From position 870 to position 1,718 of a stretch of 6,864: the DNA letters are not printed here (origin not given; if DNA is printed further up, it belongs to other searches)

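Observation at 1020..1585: Secreted-protein gene of unknown family inserted in the cI-int lysogeny operon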

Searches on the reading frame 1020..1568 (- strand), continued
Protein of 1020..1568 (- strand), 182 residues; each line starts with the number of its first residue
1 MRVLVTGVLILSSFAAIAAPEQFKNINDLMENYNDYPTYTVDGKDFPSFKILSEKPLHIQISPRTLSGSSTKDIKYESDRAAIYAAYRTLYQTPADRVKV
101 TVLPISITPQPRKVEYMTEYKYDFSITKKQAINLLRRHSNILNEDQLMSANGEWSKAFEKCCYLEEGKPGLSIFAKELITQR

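Call 52: find_homologous_proteins(query=A2, max_evalue=0.00001)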
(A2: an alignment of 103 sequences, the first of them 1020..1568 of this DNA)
Query A2 (103 sequences) (182 aa, profile of the alignment): 28 proteins with E <= 0.00001 among 8000 candidates.
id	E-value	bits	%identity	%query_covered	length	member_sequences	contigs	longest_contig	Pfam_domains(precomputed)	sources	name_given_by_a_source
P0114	7.4e-59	217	25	73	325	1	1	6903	-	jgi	jgi:hypothetical protein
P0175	1.2e-48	183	28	87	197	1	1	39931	-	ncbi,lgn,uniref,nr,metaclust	ncbi:conserved exported hypothetical protein [Xenorhabdus bovienii str. puntauvense]|uniref:Uncharac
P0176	1.2e-46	177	48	88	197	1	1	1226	-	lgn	-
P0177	6.4e-46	174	29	84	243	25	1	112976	-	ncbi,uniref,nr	ncbi:hypothetical protein D0Z62_18905 [Providencia rettgeri]|uniref:hypothetical protein n=1 Tax=Pro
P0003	8.2e-45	171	77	100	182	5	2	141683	-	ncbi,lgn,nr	ncbi:TPA: hypothetical protein JD203_02855 [Cronobacter sakazakii]|nr:hypothetical protein [Cronobac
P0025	1.5e-44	170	48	95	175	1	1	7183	-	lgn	-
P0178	2.1e-44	169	45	98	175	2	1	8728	-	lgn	-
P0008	3.0e-44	169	64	90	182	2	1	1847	-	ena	-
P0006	7.6e-44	168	68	99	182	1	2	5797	-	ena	-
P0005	1.2e-43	167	65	100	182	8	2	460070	-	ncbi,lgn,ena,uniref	ncbi:hypothetical protein [Pseudescherichia vulneris]|uniref:hypothetical protein n=1 Tax=Pseudesche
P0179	1.2e-43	167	28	87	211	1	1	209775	-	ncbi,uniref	ncbi:hypothetical protein [Providencia huaxiensis]|uniref:hypothetical protein n=1 Tax=Providencia h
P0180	1.8e-43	166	29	88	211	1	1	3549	-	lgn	-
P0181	2.0e-43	166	29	88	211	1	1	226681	-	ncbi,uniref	ncbi:hypothetical protein [Providencia sp. Me31A]|uniref:hypothetical protein n=1 Tax=Providencia sp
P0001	3.1e-43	166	97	100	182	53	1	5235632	-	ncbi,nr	ncbi:hypothetical protein JMM80_21675 [Serratia marcescens]|nr:hypothetical protein JMM80_21675 [Ser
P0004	3.2e-43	165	68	99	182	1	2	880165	-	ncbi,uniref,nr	ncbi:hypothetical protein HG548_18475 [Citrobacter sp. DNRA3]|uniref:hypothetical protein n=1 Tax=Ci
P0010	5.7e-43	165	59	100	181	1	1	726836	-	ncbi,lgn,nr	ncbi:hypothetical protein RB656_000532 [Salmonella enterica]|nr:hypothetical protein [Salmonella ent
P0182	4.0e-42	162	27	88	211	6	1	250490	-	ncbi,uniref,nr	ncbi:hypothetical protein QDQ59_06445 [Providencia rettgeri]|uniref:hypothetical protein n=1 Tax=Pro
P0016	5.8e-38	148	54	100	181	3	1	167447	-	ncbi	ncbi:MAG: hypothetical protein ACRCZT_08025 [Plesiomonas sp.]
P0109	2.7e-37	146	25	73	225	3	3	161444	-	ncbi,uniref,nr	ncbi:hypothetical protein [Xenorhabdus bovienii]|uniref:hypothetical protein n=1 Tax=Xenorhabdus bov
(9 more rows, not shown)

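Call 53: find_encoding_contigs(protein=P0177, flank=7000, max_places=2)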
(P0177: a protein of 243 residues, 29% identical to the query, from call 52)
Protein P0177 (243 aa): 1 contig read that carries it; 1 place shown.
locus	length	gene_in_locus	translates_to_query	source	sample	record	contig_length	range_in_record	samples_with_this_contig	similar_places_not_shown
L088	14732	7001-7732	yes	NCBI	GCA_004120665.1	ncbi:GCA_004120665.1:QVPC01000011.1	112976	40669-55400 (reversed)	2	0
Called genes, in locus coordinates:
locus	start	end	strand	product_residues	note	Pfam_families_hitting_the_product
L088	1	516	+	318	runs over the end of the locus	PF09381:Porin_OmpG, PF10677:DUF2490 (faint)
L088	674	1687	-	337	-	PF01547:SBP_bac_1, PF13416:SBP_bac_8 (weak), PF13531:SBP_bac_11, PF13343:SBP_bac_6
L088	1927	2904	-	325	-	PF00365:PFK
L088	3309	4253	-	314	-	PF01148:CTP_transf_1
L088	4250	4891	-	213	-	PF01553:Acyltransferase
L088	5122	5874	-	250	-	PF01435:Peptidase_M48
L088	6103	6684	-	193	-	PF05962:HutD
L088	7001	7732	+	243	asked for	-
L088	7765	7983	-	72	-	PF04606:Ogr_Delta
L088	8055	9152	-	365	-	PF05954:Phage_GPD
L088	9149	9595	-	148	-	PF06995:Phage_P2_GpU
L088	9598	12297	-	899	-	PF10145:PhageMin_Tail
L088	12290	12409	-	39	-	PF06528:Phage_P2_GpE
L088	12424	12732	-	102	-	PF10109:Phage_TAC_7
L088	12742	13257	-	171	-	PF04985:Phage_tube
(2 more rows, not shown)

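Call 54: find_encoding_contigs(protein=P0175, flank=7000, max_places=2)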
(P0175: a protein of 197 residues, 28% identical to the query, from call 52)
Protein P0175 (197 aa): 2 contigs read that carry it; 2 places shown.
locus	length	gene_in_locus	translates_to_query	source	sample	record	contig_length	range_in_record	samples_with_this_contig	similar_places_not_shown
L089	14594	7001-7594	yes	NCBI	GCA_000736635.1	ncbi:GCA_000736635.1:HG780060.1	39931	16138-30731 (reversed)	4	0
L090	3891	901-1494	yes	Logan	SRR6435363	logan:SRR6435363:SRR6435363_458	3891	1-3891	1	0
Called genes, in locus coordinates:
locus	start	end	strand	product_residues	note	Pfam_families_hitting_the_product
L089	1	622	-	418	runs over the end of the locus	PF02463:SMC_N, PF13175:AAA_15, PF13476:AAA_23 (faint), PF00005:ABC_tran (faint), PF13304:AAA_21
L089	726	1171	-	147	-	-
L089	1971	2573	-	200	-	PF05840:Phage_GPA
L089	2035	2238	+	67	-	-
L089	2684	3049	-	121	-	PF17399:DUF5405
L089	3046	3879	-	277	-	PF02086:MethyltransfD12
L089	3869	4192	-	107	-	-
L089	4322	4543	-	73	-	PF01258:zf-dskA_traR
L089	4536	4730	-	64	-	PF10809:DUF2732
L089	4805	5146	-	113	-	PF17282:DUF5347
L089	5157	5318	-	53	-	-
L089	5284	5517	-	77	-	-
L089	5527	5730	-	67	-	-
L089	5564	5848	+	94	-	-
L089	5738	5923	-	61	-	-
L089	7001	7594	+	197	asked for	-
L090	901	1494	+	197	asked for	-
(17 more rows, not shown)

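Call 55: find_encoding_contigs(protein=P0182, flank=7000, max_places=2)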
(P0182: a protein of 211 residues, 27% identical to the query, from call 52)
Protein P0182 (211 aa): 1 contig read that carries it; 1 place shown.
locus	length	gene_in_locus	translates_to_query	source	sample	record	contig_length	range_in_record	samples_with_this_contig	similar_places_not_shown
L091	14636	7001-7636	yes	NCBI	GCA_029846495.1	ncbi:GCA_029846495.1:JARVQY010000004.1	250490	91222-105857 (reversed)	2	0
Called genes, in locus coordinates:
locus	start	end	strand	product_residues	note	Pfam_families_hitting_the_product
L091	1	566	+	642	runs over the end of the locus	PF02824:TGS, PF07973:tRNA_SAD, PF00587:tRNA-synt_2b, PF03129:HGTP_anticodon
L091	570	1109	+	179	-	PF05198:IF3_N, PF00707:IF3_C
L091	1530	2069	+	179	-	PF05198:IF3_N, PF00707:IF3_C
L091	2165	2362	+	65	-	PF01632:Ribosomal_L35p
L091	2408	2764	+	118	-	PF00453:Ribosomal_L20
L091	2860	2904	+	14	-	PF28075:PheM (weak)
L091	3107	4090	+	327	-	PF02912:Phe_tRNA-synt_N, PF01409:tRNA-synt_2d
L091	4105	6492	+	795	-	PF01588:tRNA_bind, PF03483:B3_4, PF03484:B5, PF17759:tRNA_synthFbeta, PF03147:FDX-ACB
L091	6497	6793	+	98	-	PF00216:Bac_DNA_binding, PF18291:HU-HIG (weak)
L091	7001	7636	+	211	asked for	-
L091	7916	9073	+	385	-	PF13289:SIR2_2 (faint)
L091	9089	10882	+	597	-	PF01935:DUF87, PF10412:TrwB_AAD_bind (faint)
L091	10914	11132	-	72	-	PF04606:Ogr_Delta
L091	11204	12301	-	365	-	PF05954:Phage_GPD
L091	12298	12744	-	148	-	PF06995:Phage_P2_GpU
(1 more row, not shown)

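Call 56: list_cluster_members(proteins=[P0029, P0030, P0034, P0036, P0050, P0084, P0098, P0118, P0043, P0067])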
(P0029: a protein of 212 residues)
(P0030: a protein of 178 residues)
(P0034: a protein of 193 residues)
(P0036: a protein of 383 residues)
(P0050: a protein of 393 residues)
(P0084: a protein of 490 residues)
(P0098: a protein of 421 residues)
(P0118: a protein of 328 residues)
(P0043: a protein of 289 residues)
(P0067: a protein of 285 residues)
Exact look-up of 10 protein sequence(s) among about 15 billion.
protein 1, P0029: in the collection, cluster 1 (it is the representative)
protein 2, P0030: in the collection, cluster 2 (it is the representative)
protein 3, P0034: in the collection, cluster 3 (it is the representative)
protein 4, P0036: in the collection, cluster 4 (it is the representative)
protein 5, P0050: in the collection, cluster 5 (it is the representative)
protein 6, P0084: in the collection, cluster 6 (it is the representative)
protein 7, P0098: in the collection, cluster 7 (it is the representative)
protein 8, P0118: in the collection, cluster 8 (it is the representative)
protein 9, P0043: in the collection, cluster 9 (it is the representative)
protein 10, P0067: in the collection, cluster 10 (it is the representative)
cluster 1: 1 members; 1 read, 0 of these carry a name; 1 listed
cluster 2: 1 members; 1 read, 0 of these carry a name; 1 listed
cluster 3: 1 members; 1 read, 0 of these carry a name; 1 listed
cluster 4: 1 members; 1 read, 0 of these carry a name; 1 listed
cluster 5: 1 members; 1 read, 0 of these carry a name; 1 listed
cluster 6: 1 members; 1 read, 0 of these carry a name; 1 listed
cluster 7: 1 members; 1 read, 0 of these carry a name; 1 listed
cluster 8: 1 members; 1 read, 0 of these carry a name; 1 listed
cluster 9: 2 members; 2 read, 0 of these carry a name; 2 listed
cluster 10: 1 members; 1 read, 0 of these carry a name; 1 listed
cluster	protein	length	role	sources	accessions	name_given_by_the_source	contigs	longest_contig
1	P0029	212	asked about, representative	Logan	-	-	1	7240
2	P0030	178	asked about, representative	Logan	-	-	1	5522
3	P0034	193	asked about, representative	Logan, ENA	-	-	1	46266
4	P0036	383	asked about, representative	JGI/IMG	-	-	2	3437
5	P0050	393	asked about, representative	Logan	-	-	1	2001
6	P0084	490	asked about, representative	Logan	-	-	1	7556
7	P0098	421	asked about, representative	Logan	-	-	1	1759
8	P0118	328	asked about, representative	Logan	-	-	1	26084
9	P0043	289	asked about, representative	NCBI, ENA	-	-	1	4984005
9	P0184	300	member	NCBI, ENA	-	-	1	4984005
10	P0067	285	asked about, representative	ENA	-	-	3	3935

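Call 57: find_encoding_contigs(protein=P0109, flank=7000, max_places=3)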
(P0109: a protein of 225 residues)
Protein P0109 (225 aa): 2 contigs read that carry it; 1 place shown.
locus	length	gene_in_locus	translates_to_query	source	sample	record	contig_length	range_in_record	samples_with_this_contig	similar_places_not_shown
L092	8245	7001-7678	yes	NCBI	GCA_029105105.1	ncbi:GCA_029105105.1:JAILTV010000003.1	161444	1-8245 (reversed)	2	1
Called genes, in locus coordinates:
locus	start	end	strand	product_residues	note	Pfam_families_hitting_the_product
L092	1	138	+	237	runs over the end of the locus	PF03767:Acid_phosphat_B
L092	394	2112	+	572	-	PF20142:Scaffold, PF01471:PG_binding_1, PF03734:YkuD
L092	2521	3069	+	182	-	PF05951:Peptidase_M15_2, PF08291:Peptidase_M15_3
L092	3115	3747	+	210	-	PF00753:Lactamase_B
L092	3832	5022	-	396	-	PF00155:Aminotran_1_2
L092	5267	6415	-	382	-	PF13609:Porin_4, PF00267:Porin_1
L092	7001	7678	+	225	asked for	-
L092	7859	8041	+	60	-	PF27300:YdcA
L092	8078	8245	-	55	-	PF04606:Ogr_Delta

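Call 58: find_encoding_contigs(protein=P0043, flank=6000, max_places=2)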
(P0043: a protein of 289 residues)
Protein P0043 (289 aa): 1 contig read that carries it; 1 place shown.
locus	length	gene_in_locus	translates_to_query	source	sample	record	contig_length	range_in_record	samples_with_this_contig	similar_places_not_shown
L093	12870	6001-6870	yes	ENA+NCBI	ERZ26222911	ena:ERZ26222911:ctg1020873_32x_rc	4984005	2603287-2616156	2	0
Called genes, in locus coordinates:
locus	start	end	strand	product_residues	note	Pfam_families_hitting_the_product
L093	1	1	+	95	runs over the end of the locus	-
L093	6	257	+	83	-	-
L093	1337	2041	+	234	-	-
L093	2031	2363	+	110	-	-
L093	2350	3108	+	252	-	PF02146:SIR2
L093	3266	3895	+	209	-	-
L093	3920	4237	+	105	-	-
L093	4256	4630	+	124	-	-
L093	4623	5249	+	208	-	PF15639:Tox-MPTase3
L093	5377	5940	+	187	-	-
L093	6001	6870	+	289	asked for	-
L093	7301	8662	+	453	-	PF14339:DUF4394 (weak)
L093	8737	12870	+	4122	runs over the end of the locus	PF18886:DUF5649 (faint)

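Call 59: find_encoding_contigs(protein=P0114, flank=6000, max_places=2)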
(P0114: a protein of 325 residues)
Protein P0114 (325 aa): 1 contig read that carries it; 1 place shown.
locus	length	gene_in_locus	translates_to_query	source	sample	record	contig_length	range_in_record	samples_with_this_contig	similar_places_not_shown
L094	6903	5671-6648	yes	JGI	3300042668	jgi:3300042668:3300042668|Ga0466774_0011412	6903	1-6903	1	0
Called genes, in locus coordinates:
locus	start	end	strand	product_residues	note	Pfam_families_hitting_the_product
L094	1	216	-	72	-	?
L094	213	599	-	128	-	PF25138:Phage_H_T_join_3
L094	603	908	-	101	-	-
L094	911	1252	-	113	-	PF09956:Phage_cement_2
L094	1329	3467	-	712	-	PF25209:Phage_capsid_4, PF10124:Mu-like_gpT (weak)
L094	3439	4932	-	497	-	PF05136:Phage_portal_2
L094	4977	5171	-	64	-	-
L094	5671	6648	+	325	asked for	-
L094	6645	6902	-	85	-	?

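Call 68: find_encoding_contigs(protein=P0034, flank=8000, max_places=2)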
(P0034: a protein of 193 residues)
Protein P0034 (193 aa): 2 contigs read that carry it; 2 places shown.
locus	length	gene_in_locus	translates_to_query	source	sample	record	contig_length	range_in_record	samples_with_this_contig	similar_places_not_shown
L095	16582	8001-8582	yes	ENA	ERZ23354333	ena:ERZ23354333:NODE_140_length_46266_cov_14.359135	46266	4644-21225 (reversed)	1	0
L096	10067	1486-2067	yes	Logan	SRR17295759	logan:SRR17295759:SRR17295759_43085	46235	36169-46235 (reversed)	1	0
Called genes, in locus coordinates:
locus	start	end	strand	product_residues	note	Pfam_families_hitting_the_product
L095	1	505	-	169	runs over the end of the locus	-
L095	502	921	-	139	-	-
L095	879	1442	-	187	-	-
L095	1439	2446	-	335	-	PF05869:Dam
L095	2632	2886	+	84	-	-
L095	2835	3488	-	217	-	-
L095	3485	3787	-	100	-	-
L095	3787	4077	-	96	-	-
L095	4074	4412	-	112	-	-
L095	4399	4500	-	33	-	-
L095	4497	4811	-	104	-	-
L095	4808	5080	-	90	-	-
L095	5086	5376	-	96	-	-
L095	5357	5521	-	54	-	-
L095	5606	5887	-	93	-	-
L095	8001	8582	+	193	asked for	-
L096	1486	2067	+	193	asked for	-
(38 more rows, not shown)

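Call 69: find_encoding_contigs(protein=P0118, flank=8000, max_places=2)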
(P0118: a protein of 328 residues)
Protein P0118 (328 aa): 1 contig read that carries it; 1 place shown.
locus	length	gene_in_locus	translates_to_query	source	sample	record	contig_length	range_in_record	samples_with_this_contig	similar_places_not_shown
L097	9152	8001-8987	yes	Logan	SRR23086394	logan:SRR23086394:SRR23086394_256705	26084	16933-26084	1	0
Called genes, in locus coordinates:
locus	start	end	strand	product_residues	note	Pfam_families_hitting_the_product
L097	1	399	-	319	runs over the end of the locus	PF00574:CLP_protease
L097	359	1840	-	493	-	PF05136:Phage_portal_2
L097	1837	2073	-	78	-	PF19645:DUF6148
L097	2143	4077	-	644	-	PF05876:GpA_ATPase, PF20454:GpA_nuclease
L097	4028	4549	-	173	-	PF13338:AbiEi_4 (faint)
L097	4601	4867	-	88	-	PF01555:N6_N4_Mtase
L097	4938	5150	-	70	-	-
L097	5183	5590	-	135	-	-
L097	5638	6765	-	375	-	-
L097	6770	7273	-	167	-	PF01464:SLT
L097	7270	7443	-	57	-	-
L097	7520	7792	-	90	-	-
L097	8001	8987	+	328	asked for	-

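Call 75: search_protein_families(library=phrogs, alignment_id=A2, max_evalue=0.001)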
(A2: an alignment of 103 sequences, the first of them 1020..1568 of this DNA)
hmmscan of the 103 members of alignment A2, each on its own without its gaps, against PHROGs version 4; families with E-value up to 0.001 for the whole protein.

A. member 1, window:1020-1568:- (182 aa): 0 families

B. families by the number of members that match (of 103 scanned): 20 families
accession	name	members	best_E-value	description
phrog_3403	-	6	4.2e-15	-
phrog_23546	-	3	2.8e-11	-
phrog_28655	-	3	7.2e-06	-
phrog_26814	-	2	2.1e-14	-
phrog_14275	-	2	4.6e-09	-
phrog_38187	-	2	2.3e-06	-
phrog_27590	-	1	2.9e-22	-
phrog_18347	-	1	4.4e-20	-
phrog_5854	-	1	5.7e-19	-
phrog_38135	-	1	1.1e-17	-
phrog_17982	-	1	3e-17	-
phrog_28047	-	1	1.8e-16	-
phrog_8279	-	1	4.2e-16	-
phrog_9336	-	1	7e-16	-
phrog_7974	-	1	2.4e-10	-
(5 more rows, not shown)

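Call 76: search_protein_families(library=phrogs, proteins=[P0034, P0035, P0039, P0040, P0044, P0045, P0052, P0056, P0057, P0061], max_evalue=0.001)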
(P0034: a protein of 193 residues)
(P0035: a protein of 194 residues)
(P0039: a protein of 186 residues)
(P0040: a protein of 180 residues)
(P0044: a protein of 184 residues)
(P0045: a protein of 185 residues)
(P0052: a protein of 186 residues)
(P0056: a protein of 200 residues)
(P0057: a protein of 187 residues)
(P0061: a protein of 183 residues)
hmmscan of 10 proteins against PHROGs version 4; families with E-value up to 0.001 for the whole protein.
P0034 (193 aa): 0 families

P0035 (194 aa): 0 families

P0039 (186 aa): 0 families

P0040 (180 aa): 0 families

P0044 (184 aa): 0 families

P0045 (185 aa): 0 families

P0052 (186 aa): 0 families

P0056 (200 aa): 0 families

P0057 (187 aa): 0 families

P0061 (183 aa): 0 families

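Call 77: search_solved_structures(query=A2, max_evalue=10)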
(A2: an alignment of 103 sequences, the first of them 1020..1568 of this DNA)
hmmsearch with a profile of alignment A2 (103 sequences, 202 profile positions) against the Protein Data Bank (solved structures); distinct sequences matched with E-value up to 10: 2.
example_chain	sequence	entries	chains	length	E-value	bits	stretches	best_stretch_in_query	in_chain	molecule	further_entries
9rsv_A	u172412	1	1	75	0.6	12.7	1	122-163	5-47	Os03g0111400 protein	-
5z3g_X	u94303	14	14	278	1.1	11.8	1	123-194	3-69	Ribosomal RNA-processing protein 1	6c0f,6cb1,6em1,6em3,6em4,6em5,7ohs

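Call 78: search_dna_similar(query=P0034, collection=phages, mode=protein, max_evalue=0.001, max_rows=20)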
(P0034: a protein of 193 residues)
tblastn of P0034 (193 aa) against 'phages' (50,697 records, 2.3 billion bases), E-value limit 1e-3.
No match.
